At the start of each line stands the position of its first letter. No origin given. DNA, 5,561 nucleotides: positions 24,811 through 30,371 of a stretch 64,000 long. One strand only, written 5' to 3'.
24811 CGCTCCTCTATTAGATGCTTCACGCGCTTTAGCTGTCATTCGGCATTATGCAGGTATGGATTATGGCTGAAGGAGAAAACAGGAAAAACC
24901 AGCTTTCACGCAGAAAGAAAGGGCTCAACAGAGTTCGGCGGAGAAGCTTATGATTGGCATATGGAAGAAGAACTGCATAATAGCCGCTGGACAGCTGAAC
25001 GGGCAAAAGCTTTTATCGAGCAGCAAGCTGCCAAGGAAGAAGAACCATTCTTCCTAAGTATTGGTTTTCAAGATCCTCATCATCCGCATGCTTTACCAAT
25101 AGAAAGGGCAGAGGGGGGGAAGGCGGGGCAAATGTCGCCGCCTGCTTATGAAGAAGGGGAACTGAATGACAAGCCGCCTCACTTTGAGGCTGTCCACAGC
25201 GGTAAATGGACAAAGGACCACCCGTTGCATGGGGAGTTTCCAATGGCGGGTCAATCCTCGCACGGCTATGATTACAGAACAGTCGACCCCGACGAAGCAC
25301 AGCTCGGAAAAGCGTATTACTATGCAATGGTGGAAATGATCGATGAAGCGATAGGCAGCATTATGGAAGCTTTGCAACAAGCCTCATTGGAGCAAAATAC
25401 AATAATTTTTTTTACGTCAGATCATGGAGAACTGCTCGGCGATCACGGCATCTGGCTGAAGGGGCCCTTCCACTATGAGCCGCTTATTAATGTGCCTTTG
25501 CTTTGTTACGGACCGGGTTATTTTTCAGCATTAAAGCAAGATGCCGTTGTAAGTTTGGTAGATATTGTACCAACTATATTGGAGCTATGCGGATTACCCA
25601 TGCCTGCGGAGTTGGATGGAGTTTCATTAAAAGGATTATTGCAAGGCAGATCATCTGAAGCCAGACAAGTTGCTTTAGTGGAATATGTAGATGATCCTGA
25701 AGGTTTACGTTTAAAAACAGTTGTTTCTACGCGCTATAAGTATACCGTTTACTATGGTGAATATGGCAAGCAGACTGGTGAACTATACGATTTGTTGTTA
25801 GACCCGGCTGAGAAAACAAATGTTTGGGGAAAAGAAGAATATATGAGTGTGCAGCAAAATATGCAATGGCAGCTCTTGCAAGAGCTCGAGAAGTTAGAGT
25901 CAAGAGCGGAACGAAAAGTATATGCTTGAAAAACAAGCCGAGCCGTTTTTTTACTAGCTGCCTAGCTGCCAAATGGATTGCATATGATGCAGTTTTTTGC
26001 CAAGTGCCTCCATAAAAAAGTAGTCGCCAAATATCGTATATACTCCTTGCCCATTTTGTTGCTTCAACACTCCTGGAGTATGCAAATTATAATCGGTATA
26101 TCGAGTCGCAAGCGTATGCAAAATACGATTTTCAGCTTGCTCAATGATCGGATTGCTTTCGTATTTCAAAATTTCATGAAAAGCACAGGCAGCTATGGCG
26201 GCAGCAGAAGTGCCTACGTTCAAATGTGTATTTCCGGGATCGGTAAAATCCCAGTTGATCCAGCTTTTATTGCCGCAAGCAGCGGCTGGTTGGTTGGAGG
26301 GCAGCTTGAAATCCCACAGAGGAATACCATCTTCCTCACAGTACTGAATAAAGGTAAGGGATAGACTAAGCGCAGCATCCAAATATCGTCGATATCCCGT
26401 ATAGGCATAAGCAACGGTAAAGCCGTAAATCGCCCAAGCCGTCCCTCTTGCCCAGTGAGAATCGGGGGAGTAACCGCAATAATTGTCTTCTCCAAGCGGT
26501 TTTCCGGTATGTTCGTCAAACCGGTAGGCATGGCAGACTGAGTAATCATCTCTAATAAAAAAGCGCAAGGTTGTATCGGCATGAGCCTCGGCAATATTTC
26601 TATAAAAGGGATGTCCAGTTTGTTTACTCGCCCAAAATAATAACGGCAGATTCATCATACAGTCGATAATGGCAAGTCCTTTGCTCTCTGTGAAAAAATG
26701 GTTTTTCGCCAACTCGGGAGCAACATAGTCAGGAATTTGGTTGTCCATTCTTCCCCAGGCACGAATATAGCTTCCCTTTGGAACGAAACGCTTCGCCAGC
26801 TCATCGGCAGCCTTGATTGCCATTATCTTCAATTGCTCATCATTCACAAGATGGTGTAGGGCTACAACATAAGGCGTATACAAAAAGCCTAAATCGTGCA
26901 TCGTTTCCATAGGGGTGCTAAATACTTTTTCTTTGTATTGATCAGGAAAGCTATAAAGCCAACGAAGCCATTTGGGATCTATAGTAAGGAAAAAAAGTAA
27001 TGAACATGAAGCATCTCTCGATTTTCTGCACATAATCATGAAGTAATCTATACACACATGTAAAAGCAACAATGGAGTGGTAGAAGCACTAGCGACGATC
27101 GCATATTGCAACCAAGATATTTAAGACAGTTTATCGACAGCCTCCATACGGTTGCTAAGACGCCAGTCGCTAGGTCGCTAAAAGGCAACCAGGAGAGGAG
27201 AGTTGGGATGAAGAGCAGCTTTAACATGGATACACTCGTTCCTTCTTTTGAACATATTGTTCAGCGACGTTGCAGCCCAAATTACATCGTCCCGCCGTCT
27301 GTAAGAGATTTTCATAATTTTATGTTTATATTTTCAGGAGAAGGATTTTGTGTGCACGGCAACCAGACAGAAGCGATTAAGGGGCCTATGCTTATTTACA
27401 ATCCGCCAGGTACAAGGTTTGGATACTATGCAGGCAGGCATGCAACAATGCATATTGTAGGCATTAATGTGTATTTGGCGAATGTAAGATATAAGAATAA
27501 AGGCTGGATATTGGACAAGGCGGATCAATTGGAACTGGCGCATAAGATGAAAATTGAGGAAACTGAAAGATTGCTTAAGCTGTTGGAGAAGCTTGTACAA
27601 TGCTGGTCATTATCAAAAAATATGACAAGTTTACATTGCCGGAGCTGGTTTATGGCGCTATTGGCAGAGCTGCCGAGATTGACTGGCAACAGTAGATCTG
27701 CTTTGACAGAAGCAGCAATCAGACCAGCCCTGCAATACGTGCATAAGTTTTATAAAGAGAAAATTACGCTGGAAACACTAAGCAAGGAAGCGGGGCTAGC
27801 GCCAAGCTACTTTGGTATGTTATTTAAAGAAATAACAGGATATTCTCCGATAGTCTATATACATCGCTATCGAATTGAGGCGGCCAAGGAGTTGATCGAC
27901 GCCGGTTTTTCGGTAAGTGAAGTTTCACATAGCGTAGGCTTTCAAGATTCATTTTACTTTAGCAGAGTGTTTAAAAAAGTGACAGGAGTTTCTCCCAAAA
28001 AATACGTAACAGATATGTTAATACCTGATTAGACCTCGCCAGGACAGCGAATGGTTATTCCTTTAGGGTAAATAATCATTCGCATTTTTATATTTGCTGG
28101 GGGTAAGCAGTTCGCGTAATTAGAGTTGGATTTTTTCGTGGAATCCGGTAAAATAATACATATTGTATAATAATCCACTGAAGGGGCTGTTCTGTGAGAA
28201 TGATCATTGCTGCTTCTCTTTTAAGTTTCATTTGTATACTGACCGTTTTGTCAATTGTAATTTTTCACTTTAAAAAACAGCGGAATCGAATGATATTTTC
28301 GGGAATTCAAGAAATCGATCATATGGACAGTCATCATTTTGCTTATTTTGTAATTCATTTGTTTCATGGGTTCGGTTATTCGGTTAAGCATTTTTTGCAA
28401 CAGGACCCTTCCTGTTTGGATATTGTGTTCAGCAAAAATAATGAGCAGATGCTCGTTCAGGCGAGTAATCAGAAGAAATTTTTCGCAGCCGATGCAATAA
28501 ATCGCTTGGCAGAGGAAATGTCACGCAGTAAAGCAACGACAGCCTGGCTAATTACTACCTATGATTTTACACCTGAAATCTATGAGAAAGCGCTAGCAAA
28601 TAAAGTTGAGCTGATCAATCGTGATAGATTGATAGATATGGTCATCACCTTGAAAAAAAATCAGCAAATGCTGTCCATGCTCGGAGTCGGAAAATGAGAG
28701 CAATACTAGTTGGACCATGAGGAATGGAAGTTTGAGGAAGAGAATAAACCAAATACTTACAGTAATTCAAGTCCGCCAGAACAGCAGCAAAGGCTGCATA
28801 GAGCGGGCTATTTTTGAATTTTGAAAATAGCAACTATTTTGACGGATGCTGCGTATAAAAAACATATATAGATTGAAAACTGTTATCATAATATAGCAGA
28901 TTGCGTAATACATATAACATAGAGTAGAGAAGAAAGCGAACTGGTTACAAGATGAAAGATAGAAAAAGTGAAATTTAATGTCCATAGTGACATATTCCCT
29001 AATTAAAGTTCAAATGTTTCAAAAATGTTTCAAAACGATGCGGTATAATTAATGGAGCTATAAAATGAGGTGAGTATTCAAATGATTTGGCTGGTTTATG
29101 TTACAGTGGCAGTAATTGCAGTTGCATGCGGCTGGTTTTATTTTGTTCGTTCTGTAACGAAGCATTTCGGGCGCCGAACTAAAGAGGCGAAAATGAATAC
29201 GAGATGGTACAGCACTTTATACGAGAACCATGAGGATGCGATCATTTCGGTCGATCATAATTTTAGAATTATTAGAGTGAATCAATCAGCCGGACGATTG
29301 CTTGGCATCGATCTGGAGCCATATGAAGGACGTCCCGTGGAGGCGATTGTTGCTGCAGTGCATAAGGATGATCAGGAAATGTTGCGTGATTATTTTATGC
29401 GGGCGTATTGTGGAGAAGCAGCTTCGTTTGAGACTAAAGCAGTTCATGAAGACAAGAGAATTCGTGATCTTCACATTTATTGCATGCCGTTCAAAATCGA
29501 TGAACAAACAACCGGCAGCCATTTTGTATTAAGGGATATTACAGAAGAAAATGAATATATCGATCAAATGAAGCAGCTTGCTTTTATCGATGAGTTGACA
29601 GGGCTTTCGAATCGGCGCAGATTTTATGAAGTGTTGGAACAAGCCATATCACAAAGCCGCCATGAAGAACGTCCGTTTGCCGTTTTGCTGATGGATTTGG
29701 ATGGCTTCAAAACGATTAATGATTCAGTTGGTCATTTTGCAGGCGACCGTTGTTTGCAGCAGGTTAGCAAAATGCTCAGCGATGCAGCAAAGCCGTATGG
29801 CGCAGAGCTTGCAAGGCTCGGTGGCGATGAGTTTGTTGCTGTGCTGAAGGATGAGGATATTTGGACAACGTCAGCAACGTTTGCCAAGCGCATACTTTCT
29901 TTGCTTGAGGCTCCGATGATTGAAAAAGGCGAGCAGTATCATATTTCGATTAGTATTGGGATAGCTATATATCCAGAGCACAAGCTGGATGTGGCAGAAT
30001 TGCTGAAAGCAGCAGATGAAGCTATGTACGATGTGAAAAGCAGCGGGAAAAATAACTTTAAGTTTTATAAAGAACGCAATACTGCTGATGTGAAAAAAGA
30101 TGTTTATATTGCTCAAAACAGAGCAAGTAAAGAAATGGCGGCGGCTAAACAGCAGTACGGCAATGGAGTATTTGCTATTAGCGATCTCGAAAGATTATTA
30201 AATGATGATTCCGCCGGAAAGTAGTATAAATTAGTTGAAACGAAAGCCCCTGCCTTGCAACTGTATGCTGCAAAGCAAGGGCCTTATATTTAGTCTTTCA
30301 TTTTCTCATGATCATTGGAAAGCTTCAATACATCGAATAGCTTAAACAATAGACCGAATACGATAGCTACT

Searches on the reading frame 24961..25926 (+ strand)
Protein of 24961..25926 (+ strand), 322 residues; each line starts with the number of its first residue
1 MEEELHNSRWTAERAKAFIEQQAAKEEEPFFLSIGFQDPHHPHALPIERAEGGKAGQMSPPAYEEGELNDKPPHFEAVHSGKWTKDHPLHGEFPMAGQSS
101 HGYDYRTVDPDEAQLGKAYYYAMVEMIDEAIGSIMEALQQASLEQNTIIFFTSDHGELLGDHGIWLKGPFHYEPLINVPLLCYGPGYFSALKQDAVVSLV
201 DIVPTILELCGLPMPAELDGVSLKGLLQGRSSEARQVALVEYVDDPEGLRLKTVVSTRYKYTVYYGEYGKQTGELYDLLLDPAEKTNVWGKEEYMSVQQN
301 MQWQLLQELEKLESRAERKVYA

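Call 50: search_protein_families(library=pfam, proteins=[window:24961-25926:+], max_evalue=0.00001)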
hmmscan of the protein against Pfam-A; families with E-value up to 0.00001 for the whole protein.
window:24961-25926:+ (322 aa): 2 families
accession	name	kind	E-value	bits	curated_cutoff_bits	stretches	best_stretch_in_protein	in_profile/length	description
PF00884.28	Sulfatase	-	6.1e-24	85.3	25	1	13-211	151-300/301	Sulfatase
PF16347.10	SGSH_C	-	6.9e-21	75.4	29.3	1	160-308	1-151/154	N-sulphoglucosamine sulphohydrolase, C-terminal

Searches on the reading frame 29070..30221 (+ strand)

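Call 50: search_protein_families(library=pfam, proteins=[window:29070-30221:+], max_evalue=0.00001)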
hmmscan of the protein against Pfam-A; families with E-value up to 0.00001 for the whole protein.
window:29070-30221:+ (384 aa): 4 families
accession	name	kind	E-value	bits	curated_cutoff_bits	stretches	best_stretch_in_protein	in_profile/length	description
PF00990.26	GGDEF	-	5e-46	156.8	23.8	1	171-329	1-161/161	Diguanylate cyclase, GGDEF domain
PF08448.16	PAS_4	-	1.3e-11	45.1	23.1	1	53-160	3-108/110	PAS fold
PF13426.13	PAS_9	-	1.2e-08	35.5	27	1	56-159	2-103/103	PAS domain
PF13188.13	PAS_8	-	8.6e-06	25.9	21.8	0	47-91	3-44/65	PAS domain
